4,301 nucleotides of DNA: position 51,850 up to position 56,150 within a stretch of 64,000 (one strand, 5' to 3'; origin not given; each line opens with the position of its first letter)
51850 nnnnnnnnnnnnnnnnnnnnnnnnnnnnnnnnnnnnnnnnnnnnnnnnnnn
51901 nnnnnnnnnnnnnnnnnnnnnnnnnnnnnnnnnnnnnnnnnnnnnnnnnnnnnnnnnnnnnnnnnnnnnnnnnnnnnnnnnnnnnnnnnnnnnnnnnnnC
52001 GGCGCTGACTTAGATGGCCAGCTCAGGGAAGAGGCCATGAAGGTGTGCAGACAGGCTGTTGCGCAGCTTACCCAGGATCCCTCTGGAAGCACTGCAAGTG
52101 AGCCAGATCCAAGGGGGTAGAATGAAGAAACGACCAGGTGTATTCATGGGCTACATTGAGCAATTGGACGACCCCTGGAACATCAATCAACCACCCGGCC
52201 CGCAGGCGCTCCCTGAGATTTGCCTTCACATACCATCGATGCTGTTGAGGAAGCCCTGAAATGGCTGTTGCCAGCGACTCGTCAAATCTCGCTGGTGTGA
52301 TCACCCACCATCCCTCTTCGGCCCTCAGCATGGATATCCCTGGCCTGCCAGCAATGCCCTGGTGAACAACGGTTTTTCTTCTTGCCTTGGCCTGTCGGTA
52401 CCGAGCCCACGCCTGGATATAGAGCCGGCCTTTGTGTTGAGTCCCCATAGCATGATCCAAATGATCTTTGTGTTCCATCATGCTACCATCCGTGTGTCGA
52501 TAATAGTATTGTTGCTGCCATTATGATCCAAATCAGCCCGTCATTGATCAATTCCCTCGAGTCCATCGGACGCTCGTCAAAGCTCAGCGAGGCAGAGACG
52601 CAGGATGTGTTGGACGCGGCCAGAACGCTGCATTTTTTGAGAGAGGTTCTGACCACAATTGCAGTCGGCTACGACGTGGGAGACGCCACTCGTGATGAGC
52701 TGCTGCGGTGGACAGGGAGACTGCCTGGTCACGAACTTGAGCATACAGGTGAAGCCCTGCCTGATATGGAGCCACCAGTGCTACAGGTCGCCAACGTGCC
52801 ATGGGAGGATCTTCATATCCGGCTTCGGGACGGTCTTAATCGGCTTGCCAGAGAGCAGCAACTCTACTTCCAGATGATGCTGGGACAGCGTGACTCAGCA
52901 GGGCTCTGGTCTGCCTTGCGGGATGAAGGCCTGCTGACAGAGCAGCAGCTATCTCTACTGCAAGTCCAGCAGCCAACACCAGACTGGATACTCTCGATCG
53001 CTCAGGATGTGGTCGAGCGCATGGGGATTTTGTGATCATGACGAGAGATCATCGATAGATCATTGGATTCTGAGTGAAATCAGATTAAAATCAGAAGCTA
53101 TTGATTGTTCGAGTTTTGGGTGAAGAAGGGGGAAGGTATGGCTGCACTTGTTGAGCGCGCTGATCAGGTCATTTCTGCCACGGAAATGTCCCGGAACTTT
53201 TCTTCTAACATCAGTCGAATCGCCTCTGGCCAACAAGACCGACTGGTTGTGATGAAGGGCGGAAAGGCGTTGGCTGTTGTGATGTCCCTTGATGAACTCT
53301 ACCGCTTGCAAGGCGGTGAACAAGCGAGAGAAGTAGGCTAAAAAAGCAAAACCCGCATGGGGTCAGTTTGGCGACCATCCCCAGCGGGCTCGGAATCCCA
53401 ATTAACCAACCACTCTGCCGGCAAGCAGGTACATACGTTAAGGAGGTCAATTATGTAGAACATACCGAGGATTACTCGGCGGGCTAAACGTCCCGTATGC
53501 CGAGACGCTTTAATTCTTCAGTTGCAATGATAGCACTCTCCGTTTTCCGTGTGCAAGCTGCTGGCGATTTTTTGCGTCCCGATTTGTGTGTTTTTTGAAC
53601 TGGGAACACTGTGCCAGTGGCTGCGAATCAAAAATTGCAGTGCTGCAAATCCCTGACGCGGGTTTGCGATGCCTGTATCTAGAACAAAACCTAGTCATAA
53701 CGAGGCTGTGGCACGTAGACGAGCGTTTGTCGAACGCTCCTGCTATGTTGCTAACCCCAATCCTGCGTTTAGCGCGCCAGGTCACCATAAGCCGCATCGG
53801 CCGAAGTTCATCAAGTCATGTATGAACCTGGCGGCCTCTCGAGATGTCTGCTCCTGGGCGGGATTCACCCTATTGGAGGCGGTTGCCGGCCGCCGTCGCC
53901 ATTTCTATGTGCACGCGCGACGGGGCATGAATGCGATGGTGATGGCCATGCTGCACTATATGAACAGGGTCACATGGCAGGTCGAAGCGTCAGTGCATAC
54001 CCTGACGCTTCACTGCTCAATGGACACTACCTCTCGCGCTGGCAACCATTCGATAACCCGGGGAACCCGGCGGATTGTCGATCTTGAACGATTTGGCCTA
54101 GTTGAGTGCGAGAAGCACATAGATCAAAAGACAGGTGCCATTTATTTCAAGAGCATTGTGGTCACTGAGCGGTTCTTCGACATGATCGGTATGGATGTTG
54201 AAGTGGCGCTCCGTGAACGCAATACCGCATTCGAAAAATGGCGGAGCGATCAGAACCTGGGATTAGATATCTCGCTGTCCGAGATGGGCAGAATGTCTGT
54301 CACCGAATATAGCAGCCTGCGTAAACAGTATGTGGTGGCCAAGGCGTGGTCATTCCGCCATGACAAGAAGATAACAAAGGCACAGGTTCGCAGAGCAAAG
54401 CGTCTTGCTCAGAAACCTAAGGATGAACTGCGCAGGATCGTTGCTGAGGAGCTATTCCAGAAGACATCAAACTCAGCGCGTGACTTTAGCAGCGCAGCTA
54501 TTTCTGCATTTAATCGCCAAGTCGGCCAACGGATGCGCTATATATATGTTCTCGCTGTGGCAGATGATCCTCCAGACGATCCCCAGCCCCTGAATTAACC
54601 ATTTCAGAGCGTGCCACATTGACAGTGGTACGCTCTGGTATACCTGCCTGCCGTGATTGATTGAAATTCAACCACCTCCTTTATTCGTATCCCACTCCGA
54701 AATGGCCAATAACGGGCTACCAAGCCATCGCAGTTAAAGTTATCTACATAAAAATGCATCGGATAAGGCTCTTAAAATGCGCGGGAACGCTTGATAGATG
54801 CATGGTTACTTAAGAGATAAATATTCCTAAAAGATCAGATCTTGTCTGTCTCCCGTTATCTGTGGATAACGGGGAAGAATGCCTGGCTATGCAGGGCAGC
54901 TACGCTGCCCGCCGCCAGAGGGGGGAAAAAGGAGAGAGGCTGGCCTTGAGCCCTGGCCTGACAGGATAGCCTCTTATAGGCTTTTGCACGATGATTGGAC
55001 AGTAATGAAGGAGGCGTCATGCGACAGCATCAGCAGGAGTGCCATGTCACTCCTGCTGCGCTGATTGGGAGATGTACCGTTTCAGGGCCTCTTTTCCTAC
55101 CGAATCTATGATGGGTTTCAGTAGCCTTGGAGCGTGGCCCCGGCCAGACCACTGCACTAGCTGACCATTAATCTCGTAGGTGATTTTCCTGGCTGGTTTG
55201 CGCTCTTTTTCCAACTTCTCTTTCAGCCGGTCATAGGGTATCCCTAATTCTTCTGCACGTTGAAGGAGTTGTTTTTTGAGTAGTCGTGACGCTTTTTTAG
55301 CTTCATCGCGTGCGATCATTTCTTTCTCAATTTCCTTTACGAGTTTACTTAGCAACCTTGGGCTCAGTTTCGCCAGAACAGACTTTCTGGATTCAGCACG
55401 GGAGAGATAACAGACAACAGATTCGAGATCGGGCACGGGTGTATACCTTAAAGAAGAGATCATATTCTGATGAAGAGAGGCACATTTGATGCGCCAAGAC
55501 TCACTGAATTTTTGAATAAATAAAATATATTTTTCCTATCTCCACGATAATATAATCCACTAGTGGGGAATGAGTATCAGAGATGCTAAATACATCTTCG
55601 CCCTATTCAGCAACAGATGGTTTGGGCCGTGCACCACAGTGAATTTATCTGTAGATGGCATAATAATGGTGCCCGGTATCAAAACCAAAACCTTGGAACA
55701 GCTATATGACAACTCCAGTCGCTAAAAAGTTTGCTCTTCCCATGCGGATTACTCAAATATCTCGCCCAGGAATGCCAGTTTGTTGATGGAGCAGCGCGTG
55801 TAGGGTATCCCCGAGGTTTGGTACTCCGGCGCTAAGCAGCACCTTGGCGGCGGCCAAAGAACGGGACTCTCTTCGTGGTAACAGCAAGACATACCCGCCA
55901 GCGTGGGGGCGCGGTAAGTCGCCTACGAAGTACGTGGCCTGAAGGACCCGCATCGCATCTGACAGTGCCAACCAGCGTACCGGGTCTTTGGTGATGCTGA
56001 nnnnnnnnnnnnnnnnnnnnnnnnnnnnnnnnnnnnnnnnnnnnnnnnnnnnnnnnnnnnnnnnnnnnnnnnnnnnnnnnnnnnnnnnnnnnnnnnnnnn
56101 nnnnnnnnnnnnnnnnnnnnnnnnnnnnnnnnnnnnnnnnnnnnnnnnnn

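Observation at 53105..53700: IncFII-like replication control region with a Phd/YefM-like protein in the CopB position and a leader ORF overlapping repA1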

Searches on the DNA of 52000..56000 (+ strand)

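Call 4: search_rna_families(source=window, start=52000, end=56000, threshold=evalue, max_evalue=1, show_alignments=3)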
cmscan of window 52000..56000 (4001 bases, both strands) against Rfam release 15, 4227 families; matches with E-value up to 1: 0.
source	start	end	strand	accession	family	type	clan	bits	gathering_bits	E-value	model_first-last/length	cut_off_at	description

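Call 5: search_dna_similar(query=window:52500-55000:+, collection=plasmids, mode=near, max_rows=25)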
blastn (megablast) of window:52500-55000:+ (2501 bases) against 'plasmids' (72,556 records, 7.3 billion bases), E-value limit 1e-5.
Records with a match: 2; places in all: 3; records where one place covers at least 80% of the query: 1.
Best place of each record, by identity: >=99% 1; 95-99% 1.
By first word of the organism name: Aeromonas 2.
By predicted mobility (MOB-suite, as given by PLSDB): mobilizable 2.
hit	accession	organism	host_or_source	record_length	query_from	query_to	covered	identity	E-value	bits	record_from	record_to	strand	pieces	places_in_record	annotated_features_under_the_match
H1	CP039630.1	Aeromonas caviae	sludge,cell culture,sludge from ...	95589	1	2501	100%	98.6%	0e+0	4420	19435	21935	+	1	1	hypothetical protein (x3)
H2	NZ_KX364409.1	Aeromonas salmonicida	-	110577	1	1322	53%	99.2%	0e+0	2381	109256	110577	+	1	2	hypothetical protein (x2)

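Call 7: get_annotated_region(hit=H1, flank=8000)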
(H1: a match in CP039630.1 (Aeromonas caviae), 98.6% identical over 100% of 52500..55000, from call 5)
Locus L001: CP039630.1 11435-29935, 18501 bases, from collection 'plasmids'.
description: Aeromonas caviae strain R25-2 plasmid pAsa8-b, complete sequence
organism: Aeromonas caviae (NCBI taxid 648)
taxonomy: Bacteria; Pseudomonadota; Gammaproteobacteria; Aeromonadales; Aeromonadaceae; Aeromonas; Aeromonas caviae
host: -; source: sludge,cell culture,sludge from bioreactor treating oxytetracycline bearing wastewater; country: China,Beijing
typing (MOB-suite, as given by PLSDB): mobilizable; replicon rep_cluster_1648; relaxase MOBF
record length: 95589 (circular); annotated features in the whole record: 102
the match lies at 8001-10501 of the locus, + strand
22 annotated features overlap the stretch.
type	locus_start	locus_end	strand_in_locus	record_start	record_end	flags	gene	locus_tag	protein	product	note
CDS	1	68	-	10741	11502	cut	-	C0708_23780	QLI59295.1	hypothetical protein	-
CDS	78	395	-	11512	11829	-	-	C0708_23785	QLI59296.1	hypothetical protein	-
CDS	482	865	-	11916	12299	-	-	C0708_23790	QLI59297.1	type-F conjugative transfer system secretin TraK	-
CDS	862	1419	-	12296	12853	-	-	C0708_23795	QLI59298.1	hypothetical protein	-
CDS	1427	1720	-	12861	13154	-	traL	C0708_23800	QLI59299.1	type IV conjugative transfer system protein TraL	-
CDS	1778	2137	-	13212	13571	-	-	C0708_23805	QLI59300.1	hypothetical protein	-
CDS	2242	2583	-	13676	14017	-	-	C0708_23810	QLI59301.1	hypothetical protein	-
CDS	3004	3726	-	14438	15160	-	-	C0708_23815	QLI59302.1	hypothetical protein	-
CDS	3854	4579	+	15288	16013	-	-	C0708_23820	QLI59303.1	ParA family protein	-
CDS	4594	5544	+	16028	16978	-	-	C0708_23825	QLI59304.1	ParB/RepB/Spo0J family partition protein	-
CDS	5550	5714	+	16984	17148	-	-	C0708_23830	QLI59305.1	hypothetical protein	-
CDS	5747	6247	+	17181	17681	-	-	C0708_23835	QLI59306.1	hypothetical protein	-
CDS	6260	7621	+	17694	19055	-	-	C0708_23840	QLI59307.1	hypothetical protein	-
CDS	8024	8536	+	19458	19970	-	-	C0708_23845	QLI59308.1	hypothetical protein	-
CDS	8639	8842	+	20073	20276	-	-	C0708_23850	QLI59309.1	hypothetical protein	-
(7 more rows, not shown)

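Call 8: get_annotated_region(hit=H2, flank=6000)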
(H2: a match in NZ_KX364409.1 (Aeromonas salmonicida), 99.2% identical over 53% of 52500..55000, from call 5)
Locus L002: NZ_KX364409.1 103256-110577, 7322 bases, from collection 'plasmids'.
description: Aeromonas salmonicida subsp. salmonicida strain M16474-11 plasmid pAsa8, complete sequence
organism: Aeromonas salmonicida (NCBI taxid 29491)
taxonomy: Bacteria; Pseudomonadota; Gammaproteobacteria; Aeromonadales; Aeromonadaceae; Aeromonas; Aeromonas salmonicida
host: -; source: -; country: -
typing (MOB-suite, as given by PLSDB): mobilizable; replicon rep_cluster_1648; relaxase MOBF
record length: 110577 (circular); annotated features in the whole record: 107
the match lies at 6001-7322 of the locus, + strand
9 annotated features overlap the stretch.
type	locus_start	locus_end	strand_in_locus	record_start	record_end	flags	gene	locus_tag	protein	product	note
CDS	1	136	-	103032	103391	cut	-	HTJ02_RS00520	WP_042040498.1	hypothetical protein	-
CDS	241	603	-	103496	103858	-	-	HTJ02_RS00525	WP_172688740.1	hypothetical protein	-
CDS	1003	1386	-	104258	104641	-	-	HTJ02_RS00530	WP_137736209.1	hypothetical protein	-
CDS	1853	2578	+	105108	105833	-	-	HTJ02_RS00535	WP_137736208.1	ParA family protein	-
CDS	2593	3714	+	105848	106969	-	-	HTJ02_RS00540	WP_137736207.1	ParB/RepB/Spo0J family partition protein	GO:0007059 - chromosome segregation [Evidence IEA]; GO:0000910 - cytokinesis [Evidence IEA]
CDS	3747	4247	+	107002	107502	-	-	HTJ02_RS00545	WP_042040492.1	hypothetical protein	-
CDS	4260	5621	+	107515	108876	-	-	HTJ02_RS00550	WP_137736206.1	hypothetical protein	-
CDS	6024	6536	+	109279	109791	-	-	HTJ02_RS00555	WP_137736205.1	hypothetical protein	-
CDS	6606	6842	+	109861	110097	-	-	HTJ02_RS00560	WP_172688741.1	hypothetical protein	-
